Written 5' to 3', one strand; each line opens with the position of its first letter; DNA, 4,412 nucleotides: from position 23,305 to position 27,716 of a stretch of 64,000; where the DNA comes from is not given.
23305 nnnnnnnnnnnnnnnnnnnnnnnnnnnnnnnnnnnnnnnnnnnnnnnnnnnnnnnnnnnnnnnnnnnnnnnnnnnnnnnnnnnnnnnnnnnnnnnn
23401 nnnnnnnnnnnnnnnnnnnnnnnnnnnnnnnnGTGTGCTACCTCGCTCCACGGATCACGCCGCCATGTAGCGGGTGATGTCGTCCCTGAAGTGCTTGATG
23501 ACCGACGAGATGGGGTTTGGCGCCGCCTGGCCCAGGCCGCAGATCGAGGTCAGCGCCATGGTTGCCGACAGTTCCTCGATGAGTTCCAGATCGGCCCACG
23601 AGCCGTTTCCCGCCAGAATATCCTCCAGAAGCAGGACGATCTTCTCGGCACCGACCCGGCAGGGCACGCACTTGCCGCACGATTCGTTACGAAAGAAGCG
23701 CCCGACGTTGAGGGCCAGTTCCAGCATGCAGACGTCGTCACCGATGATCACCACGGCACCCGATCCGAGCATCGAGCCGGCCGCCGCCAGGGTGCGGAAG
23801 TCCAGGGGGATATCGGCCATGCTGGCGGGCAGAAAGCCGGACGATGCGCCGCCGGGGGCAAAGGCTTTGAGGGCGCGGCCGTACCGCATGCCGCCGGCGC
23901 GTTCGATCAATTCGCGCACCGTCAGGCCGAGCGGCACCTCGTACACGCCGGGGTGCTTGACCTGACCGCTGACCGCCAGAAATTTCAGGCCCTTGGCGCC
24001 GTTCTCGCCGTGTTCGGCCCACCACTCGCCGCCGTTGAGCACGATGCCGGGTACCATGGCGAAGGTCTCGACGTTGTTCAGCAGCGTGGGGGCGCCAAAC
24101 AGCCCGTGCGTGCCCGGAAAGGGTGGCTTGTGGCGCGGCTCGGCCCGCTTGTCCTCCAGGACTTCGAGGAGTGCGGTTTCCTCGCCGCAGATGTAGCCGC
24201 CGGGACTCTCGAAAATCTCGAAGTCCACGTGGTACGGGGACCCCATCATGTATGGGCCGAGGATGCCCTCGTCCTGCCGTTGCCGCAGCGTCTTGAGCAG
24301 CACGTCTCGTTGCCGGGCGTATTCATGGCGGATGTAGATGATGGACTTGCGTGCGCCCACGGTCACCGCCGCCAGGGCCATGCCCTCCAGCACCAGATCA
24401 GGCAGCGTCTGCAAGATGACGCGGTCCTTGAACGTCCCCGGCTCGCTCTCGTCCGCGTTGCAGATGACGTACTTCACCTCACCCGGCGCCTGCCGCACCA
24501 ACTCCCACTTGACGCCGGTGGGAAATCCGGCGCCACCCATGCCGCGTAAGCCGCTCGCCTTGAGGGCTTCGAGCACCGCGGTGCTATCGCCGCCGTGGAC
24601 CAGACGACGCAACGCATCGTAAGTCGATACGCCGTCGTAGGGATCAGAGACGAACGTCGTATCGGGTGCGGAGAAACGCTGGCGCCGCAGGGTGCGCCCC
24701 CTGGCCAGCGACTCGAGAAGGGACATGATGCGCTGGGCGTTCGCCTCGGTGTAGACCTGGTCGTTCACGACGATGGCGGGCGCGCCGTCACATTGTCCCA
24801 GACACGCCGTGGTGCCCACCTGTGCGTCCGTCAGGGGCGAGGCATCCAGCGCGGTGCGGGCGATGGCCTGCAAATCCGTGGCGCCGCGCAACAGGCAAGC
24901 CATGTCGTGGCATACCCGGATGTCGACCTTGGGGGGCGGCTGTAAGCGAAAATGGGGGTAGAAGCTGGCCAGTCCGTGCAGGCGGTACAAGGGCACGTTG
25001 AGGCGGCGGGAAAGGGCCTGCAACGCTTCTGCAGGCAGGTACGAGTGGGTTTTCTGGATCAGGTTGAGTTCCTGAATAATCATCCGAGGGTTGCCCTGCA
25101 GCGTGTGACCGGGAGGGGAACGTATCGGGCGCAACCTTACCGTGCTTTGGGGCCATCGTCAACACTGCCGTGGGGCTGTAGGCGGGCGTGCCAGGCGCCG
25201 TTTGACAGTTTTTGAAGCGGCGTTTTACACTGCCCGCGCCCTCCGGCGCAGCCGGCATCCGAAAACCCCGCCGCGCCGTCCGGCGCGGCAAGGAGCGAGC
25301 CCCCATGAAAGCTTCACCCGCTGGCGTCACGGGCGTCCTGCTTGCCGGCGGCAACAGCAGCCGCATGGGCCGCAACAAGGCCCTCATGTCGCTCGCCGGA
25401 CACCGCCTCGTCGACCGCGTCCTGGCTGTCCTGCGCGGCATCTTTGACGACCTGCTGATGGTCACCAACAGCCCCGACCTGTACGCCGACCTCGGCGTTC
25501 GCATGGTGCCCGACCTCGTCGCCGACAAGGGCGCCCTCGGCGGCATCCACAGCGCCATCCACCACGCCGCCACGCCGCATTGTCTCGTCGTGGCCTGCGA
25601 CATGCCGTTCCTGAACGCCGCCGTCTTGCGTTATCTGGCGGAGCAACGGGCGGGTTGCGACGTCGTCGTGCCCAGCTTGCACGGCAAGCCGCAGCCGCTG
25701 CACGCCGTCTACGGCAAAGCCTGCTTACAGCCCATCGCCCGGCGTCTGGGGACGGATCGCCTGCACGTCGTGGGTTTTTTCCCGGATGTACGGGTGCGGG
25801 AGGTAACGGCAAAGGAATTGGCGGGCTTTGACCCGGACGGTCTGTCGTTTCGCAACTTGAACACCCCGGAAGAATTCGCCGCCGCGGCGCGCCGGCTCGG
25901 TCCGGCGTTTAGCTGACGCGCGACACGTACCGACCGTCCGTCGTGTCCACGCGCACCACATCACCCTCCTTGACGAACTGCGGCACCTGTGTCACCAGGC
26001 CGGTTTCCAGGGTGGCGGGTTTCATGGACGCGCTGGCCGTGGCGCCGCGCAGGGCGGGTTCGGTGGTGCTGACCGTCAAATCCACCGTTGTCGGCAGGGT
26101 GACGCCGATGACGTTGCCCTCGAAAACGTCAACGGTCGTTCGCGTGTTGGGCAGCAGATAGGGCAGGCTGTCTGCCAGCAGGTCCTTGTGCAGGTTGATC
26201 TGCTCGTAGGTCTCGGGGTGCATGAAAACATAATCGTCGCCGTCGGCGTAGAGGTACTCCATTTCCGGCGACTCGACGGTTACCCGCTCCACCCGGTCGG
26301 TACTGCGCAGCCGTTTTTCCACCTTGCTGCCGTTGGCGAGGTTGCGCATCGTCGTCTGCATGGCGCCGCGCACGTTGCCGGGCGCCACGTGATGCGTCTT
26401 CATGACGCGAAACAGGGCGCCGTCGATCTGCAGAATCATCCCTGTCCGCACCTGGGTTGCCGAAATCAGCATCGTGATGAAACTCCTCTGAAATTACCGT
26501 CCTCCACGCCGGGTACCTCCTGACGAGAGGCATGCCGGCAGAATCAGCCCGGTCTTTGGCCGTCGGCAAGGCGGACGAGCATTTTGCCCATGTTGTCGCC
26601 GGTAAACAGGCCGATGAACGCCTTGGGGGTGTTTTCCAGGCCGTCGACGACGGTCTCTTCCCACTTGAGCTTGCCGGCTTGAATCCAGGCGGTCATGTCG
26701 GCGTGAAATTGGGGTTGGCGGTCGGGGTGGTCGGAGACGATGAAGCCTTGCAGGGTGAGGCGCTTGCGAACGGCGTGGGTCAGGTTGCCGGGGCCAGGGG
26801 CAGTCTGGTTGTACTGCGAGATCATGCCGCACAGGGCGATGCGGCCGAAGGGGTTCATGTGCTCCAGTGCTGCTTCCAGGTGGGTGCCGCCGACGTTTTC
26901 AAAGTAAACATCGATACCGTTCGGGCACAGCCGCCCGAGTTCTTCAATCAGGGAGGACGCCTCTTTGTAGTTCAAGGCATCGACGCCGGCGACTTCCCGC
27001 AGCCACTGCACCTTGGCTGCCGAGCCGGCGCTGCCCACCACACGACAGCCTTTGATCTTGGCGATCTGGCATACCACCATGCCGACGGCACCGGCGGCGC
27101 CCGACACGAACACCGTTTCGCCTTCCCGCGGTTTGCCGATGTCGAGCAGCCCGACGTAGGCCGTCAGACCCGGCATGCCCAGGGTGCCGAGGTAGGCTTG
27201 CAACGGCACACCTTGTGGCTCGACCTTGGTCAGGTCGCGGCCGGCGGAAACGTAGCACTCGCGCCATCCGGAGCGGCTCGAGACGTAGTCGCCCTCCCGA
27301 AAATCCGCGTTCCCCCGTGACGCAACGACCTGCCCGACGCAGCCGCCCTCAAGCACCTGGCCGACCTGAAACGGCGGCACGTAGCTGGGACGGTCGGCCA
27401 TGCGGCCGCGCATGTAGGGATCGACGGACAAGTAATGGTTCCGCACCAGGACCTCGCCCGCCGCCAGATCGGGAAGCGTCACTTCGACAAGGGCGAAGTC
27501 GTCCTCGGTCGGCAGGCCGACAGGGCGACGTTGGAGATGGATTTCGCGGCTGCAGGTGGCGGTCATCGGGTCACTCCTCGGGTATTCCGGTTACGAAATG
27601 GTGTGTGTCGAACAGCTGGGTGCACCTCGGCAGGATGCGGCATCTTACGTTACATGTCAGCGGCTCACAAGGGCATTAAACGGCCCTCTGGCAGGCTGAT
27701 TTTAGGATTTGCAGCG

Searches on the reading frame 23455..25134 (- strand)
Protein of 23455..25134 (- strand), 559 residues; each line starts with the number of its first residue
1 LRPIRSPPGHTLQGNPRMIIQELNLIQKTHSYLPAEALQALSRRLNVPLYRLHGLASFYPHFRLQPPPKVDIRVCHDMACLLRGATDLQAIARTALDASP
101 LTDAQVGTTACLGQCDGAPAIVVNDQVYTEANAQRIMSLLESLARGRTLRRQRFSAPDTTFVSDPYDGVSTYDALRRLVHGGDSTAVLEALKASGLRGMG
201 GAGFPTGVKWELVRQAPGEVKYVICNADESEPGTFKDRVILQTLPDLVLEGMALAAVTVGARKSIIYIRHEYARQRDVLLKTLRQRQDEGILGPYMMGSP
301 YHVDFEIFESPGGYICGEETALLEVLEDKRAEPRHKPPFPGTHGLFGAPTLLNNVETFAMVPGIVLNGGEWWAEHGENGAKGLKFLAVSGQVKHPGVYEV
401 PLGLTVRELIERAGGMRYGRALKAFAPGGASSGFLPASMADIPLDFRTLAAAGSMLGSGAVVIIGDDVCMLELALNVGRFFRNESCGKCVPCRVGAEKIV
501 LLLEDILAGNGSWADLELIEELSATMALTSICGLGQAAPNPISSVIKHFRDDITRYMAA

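Call 36: search_protein_families(library=pfam, proteins=[window:23455-25134:-], max_evalue=0.001)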
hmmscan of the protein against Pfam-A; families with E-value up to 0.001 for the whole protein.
window:23455-25134:- (559 aa): 5 families
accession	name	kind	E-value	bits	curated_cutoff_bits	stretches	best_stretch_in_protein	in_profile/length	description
PF01512.22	Complex1_51K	-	1.9e-41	141.9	31.2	1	192-362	2-149/150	Nuo51 FMN-binding domain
PF01257.25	2Fe-2S_thioredx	-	1.4e-28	100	24.8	1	14-143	10-144/145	Thioredoxin-like [2Fe-2S] ferredoxin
PF10589.14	NADH_4Fe-4S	-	4.9e-28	97.3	23.5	1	473-555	2-84/85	NADH-ubiquinone oxidoreductase-F iron-sulfur binding region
PF10531.15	SLBB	-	5.9e-11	42.5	27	1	387-421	3-37/55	SLBB domain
PF22461.2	SLBB_2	-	8.3e-08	32.7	27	1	387-462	4-77/79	SLBB domain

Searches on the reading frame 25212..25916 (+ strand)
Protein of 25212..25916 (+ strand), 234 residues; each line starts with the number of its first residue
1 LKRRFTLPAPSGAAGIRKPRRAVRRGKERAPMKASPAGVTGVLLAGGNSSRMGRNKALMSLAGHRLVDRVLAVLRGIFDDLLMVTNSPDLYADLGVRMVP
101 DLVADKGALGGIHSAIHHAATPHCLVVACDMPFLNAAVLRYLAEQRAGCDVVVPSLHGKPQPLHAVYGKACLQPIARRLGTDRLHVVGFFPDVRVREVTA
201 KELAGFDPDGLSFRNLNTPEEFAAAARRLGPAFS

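Call 36: search_protein_families(library=pfam, proteins=[window:25212-25916:+], max_evalue=0.001)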
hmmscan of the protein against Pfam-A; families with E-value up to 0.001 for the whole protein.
window:25212-25916:+ (234 aa): 1 family
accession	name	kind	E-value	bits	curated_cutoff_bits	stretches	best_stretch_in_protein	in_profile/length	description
PF12804.13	NTP_transf_3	-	4.3e-40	138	27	1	41-184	1-150/160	MobA-like NTP transferase domain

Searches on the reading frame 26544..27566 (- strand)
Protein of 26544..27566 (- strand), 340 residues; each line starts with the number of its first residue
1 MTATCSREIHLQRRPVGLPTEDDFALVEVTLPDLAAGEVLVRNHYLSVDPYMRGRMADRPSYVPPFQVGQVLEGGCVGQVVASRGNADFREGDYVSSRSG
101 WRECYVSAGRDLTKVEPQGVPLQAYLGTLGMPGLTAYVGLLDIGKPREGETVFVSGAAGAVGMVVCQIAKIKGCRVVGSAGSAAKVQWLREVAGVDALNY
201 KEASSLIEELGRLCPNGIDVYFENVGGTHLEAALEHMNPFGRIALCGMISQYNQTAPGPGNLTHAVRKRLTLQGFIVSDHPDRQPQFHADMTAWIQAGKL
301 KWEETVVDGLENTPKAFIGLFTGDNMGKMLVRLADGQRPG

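Call 36: search_protein_families(library=pfam, proteins=[window:26544-27566:-], max_evalue=0.001)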
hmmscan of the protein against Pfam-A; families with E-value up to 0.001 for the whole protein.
window:26544-27566:- (340 aa): 3 families
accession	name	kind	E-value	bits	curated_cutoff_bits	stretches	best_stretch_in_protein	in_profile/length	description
PF16884.10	ADH_N_2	-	5.3e-41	139.3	31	1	7-115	1-108/108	N-terminal domain of oxidoreductase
PF00107.32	ADH_zinc_N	-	1.4e-22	80.4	31.8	1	160-283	1-119/129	Zinc-binding dehydrogenase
PF13602.12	ADH_zinc_N_2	-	8.2e-10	40.2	27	1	199-331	8-134/134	Zinc-binding dehydrogenase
